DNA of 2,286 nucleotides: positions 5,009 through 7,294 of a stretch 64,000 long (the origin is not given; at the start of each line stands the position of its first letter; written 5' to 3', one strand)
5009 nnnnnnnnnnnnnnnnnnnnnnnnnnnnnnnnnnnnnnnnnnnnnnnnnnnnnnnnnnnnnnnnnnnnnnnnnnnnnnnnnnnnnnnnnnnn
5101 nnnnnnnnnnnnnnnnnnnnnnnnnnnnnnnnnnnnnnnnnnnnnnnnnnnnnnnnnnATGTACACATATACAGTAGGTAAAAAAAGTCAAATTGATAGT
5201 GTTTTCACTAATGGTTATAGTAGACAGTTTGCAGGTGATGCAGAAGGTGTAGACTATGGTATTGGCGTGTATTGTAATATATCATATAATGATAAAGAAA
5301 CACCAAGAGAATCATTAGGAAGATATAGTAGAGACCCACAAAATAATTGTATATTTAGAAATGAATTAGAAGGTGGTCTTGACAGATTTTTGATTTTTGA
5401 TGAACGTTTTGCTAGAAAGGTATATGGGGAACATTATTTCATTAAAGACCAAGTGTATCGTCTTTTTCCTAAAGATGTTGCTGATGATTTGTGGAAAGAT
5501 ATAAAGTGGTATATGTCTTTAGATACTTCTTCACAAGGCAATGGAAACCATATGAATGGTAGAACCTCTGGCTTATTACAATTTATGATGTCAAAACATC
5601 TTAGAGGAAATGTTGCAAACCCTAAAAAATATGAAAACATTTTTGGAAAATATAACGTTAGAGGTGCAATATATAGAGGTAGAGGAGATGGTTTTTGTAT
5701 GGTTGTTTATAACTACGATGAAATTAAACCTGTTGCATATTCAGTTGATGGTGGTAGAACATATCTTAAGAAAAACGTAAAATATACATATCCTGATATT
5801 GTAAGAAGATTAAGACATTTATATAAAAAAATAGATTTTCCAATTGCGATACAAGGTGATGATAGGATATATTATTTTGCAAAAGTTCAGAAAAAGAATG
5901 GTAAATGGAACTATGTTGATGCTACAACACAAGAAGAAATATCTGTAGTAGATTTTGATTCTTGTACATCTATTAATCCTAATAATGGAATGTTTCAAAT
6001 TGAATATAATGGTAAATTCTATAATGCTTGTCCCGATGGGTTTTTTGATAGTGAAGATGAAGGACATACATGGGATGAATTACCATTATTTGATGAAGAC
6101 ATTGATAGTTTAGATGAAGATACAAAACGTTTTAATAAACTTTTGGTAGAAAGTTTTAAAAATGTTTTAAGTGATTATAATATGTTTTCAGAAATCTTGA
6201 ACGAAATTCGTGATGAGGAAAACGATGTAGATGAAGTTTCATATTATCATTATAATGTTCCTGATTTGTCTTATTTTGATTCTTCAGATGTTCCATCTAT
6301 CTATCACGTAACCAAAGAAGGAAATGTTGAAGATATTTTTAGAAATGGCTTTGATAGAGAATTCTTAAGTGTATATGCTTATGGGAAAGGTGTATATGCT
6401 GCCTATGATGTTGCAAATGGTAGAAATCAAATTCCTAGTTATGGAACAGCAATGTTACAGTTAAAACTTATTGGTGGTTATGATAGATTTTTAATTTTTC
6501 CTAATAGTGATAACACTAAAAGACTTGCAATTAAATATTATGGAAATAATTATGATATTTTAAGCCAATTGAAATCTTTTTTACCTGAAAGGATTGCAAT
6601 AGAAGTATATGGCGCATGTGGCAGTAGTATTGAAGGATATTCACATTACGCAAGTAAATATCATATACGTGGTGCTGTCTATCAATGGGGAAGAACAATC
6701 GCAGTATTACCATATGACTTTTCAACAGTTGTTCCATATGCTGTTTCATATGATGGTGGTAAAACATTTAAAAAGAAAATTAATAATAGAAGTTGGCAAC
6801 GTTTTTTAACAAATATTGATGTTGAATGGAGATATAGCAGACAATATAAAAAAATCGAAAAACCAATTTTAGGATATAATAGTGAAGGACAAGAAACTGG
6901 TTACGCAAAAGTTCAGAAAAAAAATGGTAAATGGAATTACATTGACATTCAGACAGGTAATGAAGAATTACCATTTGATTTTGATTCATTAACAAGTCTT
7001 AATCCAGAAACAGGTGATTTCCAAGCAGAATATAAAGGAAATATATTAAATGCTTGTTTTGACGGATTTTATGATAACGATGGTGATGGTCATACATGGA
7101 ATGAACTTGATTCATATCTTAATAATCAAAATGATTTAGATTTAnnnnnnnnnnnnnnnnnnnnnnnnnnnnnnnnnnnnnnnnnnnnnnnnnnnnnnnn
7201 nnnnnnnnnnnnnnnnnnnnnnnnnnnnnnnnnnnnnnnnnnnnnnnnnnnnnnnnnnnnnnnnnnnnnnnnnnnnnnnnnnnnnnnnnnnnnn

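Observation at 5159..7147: Internally duplicated 662-aa protein with complementary PARP-like ADP-ribosyltransferase motifs in its two halves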

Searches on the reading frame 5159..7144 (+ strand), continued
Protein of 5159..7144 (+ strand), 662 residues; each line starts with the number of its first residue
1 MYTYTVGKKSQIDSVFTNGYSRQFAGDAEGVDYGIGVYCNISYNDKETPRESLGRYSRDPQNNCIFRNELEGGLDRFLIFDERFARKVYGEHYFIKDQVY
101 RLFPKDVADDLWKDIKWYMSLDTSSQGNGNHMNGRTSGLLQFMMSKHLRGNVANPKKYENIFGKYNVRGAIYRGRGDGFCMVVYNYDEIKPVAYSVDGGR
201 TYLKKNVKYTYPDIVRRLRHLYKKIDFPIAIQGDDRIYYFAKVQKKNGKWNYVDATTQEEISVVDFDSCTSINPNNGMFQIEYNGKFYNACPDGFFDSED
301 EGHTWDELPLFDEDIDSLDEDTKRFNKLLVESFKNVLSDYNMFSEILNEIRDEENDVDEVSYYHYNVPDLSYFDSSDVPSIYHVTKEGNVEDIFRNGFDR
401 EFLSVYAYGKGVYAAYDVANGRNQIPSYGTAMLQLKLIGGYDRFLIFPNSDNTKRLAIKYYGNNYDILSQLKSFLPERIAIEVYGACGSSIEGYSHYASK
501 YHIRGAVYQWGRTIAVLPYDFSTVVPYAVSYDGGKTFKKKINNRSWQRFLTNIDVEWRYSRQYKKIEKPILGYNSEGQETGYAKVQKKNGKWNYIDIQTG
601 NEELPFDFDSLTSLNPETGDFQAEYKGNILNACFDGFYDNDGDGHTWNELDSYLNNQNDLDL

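Call 39: find_encoding_contigs(protein=P0017, flank=10000, max_places=2)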
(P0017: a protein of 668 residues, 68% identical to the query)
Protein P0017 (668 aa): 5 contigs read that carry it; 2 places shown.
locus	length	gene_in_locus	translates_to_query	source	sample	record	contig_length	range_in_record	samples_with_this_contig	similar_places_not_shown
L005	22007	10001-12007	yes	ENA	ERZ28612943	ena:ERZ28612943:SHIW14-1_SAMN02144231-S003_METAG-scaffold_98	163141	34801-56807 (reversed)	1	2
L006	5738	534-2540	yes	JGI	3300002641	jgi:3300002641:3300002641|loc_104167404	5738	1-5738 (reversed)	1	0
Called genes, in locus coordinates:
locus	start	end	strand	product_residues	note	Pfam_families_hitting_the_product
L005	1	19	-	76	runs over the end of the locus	-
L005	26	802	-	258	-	-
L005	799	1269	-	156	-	-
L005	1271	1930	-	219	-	PF03819:MazG, PF12643:MazG-like (faint)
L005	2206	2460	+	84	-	-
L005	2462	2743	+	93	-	-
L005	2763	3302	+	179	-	-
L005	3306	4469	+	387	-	-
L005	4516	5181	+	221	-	-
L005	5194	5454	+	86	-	-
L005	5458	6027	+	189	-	PF00857:Isochorismatase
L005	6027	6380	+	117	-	-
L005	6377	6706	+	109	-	-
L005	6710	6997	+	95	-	-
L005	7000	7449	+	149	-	PF07754:Ribosomal_aS21 (faint), PF12773:DZR (faint), PF13248:Zn_ribbon_3 (faint), PF21344:Zn_ribbon_LysW (faint), PF23454:Zn_ribbon_Brz (faint), PF14255:Zn_ribbon_21 (faint)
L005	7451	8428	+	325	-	PF00483:NTP_transferase, PF12804:NTP_transf_3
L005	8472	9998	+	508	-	-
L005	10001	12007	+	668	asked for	-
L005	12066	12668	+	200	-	PF00908:dTDP_sugar_isom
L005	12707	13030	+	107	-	-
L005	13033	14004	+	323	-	-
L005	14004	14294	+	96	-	-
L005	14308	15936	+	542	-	PF18127:NAMPT_N (faint), PF04095:NAPRTase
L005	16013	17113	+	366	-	PF00691:OmpA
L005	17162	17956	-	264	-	PF01520:Amidase_3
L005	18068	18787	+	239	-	-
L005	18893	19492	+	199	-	PF06941:NT5C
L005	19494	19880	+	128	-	-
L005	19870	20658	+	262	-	-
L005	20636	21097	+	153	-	-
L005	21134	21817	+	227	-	PF09414:RNA_ligase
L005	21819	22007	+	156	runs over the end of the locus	PF01661:Macro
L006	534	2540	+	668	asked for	-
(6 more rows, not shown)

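Call 43: find_encoding_contigs(protein=P0047, flank=9000, max_places=1)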
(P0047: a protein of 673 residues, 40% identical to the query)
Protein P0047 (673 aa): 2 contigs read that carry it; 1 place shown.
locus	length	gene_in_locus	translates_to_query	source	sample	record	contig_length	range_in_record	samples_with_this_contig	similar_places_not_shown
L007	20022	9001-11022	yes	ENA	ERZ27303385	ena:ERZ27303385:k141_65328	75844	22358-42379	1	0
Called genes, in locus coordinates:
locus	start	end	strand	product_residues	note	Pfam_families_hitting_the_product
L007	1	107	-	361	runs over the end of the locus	PF00493:MCM (weak), PF00004:AAA, PF07724:AAA_2, PF10431:ClpB_D2-small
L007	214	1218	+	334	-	-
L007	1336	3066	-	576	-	PF00580:UvrD-helicase, PF04851:ResIII, PF13245:AAA_19, PF13604:AAA_30 (faint), PF01443:Viral_helicase1 (faint), PF13361:UvrD_C, PF13538:UvrD_C_2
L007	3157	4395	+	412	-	-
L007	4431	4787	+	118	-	PF19174:DUF5856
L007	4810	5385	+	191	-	PF01520:Amidase_3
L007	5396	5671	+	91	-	-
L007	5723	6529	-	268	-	PF18823:InPase, PF25188:Tad6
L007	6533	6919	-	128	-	-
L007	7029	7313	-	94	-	-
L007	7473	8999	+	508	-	-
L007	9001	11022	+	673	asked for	-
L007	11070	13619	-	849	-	PF02861:Clp_N, PF23569:NBD_SMAX1, PF00004:AAA, PF17871:AAA_lid_9, PF00158:Sigma54_activat, PF00004:AAA, PF07724:AAA_2, PF07728:AAA_5, +11 more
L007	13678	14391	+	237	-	PF13619:KTSC (weak)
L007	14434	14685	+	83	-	-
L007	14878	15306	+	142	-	-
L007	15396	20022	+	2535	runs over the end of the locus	PF05651:Diacid_rec (faint), PF14903:WG_beta_rep (weak)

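Call 44: find_encoding_contigs(protein=P0048, flank=9000, max_places=1)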
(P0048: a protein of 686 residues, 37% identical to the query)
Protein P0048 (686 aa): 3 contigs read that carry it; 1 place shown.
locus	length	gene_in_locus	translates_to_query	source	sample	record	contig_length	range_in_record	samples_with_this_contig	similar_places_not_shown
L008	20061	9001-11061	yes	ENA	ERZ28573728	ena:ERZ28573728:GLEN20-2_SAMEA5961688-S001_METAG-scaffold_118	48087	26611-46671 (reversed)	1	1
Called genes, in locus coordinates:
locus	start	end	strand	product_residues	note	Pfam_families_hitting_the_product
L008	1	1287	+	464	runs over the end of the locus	PF07068:Gp23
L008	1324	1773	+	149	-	PF07068:Gp23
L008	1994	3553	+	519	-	PF05265:DUF723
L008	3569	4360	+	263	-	-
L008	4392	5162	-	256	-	-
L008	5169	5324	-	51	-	-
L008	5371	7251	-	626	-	PF03237:Terminase_6N (weak)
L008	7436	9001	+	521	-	-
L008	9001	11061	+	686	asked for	-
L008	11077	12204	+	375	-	PF26809:Phage_T4_gp13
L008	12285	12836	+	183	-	-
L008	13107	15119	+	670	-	PF07230:Portal_T4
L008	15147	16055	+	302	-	-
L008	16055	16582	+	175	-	-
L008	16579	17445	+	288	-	PF00959:Phage_lysozyme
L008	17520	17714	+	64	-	-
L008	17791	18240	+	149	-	-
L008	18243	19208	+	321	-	-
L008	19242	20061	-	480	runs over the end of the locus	-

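Call 45: find_encoding_contigs(protein=P0055, flank=9000, max_places=1)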
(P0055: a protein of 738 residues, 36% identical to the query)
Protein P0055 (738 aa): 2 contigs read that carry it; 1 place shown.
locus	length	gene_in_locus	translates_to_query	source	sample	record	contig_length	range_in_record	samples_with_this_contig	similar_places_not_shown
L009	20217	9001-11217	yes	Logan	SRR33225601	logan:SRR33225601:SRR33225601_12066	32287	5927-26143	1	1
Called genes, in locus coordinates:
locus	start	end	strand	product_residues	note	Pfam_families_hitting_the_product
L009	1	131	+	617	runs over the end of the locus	PF07068:Gp23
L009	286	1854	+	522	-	PF05265:DUF723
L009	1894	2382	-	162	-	-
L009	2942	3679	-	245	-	-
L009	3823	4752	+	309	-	PF13847:Methyltransf_31 (faint), PF01555:N6_N4_Mtase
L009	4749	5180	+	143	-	PF26408:DUF8106 (weak)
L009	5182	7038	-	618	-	PF03237:Terminase_6N (weak)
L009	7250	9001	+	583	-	-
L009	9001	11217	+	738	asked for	-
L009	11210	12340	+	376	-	PF26809:Phage_T4_gp13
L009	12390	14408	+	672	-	PF07230:Portal_T4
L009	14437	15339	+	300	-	-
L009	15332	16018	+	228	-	-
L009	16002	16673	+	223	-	-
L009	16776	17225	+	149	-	-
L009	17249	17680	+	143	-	-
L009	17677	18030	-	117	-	-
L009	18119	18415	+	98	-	-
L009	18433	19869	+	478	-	-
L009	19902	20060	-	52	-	-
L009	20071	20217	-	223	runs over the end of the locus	PF03372:Exo_endo_phos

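Call 46: find_encoding_contigs(protein=P0057, flank=9000, max_places=1)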
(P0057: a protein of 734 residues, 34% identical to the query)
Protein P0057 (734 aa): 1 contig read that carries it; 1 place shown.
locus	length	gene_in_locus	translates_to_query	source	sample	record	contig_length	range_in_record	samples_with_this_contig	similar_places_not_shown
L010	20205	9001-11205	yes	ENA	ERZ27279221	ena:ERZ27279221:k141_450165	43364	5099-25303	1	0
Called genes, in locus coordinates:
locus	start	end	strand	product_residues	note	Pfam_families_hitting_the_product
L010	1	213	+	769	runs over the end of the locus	PF14393:DUF4422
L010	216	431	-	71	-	PF01176:eIF-1a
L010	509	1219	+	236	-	PF03420:Peptidase_S77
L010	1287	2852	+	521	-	-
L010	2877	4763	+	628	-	PF07068:Gp23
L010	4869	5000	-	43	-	-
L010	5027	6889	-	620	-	PF03237:Terminase_6N (weak)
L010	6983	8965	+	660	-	-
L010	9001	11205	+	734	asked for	-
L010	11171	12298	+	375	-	-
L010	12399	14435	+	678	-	PF07230:Portal_T4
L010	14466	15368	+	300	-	-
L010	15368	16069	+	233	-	-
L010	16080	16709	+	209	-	-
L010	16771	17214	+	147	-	-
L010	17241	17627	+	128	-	-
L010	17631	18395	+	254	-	PF00293:NUDIX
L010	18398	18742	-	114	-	-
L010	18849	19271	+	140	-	-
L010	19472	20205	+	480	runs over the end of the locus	-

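Call 57: search_protein_families(library=pfam, proteins=[P0027, P0034, P0039, P0042, P0052, P0053], max_evalue=0.1)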
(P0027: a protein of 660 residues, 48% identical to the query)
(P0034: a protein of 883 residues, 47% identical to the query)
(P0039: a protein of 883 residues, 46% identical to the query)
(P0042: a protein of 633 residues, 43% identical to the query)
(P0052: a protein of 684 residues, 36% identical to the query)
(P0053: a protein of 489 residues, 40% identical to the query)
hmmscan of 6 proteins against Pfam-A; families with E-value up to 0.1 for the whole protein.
P0027 (660 aa): 2 families
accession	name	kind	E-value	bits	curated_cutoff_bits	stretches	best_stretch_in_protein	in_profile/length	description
PF00644.27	PARP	-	1.1e-05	25.5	26.7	1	12-89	61-141/199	Poly(ADP-ribose) polymerase catalytic domain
PF02012.26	BNR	-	0.06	13.8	27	0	515-525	2-12/12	BNR/Asp-box repeat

P0034 (883 aa): 2 families
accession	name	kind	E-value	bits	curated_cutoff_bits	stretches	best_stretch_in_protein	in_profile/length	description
PF00644.27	PARP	-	5.7e-07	29.7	26.7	1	312-392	24-94/199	Poly(ADP-ribose) polymerase catalytic domain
PF02012.26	BNR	-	0.009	16.3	27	0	498-508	2-12/12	BNR/Asp-box repeat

P0039 (883 aa): 2 families
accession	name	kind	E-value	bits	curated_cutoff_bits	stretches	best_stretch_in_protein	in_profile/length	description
PF00644.27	PARP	-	1.1e-05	25.5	26.7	1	333-391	45-93/199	Poly(ADP-ribose) polymerase catalytic domain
PF25606.1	SH3b_P2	-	0.047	14.5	27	0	210-250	14-53/95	SH3b_P2 domain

P0042 (633 aa): 4 families
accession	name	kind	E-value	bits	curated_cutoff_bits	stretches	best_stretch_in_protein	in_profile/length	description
PF00644.27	PARP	-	4.6e-07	30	26.7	1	336-385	45-96/199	Poly(ADP-ribose) polymerase catalytic domain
PF02012.26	BNR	-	0.0021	18.2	27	0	195-205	2-12/12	BNR/Asp-box repeat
PF24316.1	Tli3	-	0.038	14.8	27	0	189-214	82-107/129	T6SS Tli3 immunity protein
PF05414.17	DUF1717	-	0.048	14.5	27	0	157-183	48-74/78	Viral domain of unknown function (DUF1717)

P0052 (684 aa): 3 families
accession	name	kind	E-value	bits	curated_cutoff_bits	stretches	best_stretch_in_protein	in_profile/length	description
PF00644.27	PARP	-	6.2e-07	29.6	26.7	1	399-436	51-90/199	Poly(ADP-ribose) polymerase catalytic domain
PF14903.11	WG_beta_rep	-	0.0037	17.7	25.6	1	295-329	3-34/35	WG containing repeat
PF12768.13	Rax2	-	0.07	12.9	28.8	0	202-234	200-232/254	Rax2 C-terminal beta propeller domain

P0053 (489 aa): 2 families
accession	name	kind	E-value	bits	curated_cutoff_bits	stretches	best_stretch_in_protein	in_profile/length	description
PF00644.27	PARP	-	1.9e-05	24.7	26.7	1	191-246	37-90/199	Poly(ADP-ribose) polymerase catalytic domain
PF15633.11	Tox-ART-HYD1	-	0.022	15.8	25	1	210-283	1-72/97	HYD1 signature containing ADP-ribosyltransferase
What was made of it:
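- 5159..5773 (+): Unit 1 ART-like domain (aa 1-205), degenerate. It has T5 at the His position, keeps Y33/Y38, has invariant D177-G178, and has N185 at the position of D520. A helical insert spans aa 82-164. P0027's first half hits Pfam PARP at E=1.1e-5 (call 57).
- On H-Y-[EDQ] clade / PARP (PF00644): Homologues P0034, P0042 and P0052 score 29.6-30.0 bits (call 57).
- Homologues P0034, P0042 and P0052 exceed Pfam's PARP cutoff (call 57).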

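Call 92: search_protein_families(library=ncbifam, proteins=[window:5159-7144:+], max_evalue=0.1)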
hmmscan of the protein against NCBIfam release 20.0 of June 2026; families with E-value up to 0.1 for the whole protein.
window:5159-7144:+ (662 aa): 1 family
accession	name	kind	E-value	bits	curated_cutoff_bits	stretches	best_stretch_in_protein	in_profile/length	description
NF041384.1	YHS_seleno_dom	subfamily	0.039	14.2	70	0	118-205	12-88/113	YHS domain-containing (seleno)protein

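Call 93: search_protein_families(library=padloc, proteins=[window:5159-7144:+], max_evalue=0.1)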
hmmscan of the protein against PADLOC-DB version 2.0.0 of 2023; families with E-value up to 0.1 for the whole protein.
window:5159-7144:+ (662 aa): 0 families

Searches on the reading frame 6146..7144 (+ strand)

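Call 3: search_protein_families(library=pfam, proteins=[window:6146-7144:+], max_evalue=1)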
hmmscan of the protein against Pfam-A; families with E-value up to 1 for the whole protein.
window:6146-7144:+ (333 aa): 4 families
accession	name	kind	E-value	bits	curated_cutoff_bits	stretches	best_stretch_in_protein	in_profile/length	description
PF00644.27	PARP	-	0.0025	17.8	26.7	1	50-91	50-95/199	Poly(ADP-ribose) polymerase catalytic domain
PF00665.32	rve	-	0.15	12.8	32.6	1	164-235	32-101/102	Integrase core domain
PF15980.10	ComGF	-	0.19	12.4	27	1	209-259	9-59/100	Putative Competence protein ComGF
PF02012.26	BNR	-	0.34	11.5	27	0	200-210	2-12/12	BNR/Asp-box repeat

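Call 4: search_protein_families(library=phrogs, proteins=[window:6146-7144:+], max_evalue=0.1)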
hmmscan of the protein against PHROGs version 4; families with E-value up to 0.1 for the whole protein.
window:6146-7144:+ (333 aa): 0 families
